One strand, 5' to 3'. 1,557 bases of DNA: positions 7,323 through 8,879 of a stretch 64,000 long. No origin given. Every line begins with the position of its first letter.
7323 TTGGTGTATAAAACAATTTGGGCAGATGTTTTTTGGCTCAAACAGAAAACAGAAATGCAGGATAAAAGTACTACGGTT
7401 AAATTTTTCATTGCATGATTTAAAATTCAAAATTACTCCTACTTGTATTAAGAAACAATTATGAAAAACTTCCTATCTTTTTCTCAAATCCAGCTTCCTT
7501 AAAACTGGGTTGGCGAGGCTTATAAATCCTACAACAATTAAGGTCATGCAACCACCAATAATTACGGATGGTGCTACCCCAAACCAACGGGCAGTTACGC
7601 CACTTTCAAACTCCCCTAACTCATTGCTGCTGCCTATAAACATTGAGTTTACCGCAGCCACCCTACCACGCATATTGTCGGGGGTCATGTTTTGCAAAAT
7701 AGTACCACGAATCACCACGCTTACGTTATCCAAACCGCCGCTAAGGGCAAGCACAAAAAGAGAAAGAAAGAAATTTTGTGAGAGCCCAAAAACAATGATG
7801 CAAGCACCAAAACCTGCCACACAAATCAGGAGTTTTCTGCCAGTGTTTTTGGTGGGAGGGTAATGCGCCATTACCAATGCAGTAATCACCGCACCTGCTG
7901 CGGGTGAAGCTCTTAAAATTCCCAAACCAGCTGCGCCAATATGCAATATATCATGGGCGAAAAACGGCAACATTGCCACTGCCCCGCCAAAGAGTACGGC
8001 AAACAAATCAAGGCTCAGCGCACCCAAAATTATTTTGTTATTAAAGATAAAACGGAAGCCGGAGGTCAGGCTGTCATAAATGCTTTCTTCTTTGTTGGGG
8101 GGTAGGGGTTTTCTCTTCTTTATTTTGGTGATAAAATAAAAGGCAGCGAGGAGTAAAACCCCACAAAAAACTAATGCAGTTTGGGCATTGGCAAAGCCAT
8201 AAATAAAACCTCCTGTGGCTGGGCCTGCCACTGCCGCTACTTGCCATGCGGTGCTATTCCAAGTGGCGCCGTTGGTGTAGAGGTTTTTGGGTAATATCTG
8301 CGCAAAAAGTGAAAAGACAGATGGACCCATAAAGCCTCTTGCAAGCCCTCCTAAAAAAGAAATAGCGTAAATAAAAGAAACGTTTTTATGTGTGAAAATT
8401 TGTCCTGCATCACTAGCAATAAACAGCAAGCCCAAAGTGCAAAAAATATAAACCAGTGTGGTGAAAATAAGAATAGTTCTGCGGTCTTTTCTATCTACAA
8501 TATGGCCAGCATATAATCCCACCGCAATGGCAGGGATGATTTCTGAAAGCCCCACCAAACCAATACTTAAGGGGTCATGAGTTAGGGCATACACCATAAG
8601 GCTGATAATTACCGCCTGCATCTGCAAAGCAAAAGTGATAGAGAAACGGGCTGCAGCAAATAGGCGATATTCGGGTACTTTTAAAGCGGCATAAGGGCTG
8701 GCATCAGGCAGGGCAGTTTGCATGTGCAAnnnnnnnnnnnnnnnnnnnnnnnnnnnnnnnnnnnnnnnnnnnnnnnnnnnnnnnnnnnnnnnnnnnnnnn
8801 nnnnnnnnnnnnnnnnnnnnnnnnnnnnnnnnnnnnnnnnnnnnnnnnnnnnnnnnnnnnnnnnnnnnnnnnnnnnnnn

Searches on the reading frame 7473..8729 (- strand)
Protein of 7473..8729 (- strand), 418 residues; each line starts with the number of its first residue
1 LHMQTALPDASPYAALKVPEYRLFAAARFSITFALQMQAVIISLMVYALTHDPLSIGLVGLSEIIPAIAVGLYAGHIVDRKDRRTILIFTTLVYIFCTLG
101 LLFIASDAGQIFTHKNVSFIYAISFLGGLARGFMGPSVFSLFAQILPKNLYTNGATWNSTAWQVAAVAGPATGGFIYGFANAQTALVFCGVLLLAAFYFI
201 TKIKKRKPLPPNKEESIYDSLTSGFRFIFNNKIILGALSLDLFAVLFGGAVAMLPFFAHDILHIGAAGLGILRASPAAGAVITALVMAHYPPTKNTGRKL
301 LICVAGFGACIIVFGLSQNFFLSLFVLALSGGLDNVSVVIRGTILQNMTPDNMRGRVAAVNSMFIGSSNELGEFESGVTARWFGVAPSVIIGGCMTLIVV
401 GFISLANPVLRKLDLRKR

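Call 54: search_protein_families(library=pfam, max_evalue=0.001, proteins=[window:7473-8729:-])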
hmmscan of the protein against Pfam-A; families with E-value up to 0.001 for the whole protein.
window:7473-8729:- (418 aa): 2 families
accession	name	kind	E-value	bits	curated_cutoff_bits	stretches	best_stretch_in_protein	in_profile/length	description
PF05977.19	MFS_3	-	1.4e-30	106.7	27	1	10-407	1-393/524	Transmembrane secretion effector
PF07690.21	MFS_1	-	2.5e-30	106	33.4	1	26-368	3-342/347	Major Facilitator Superfamily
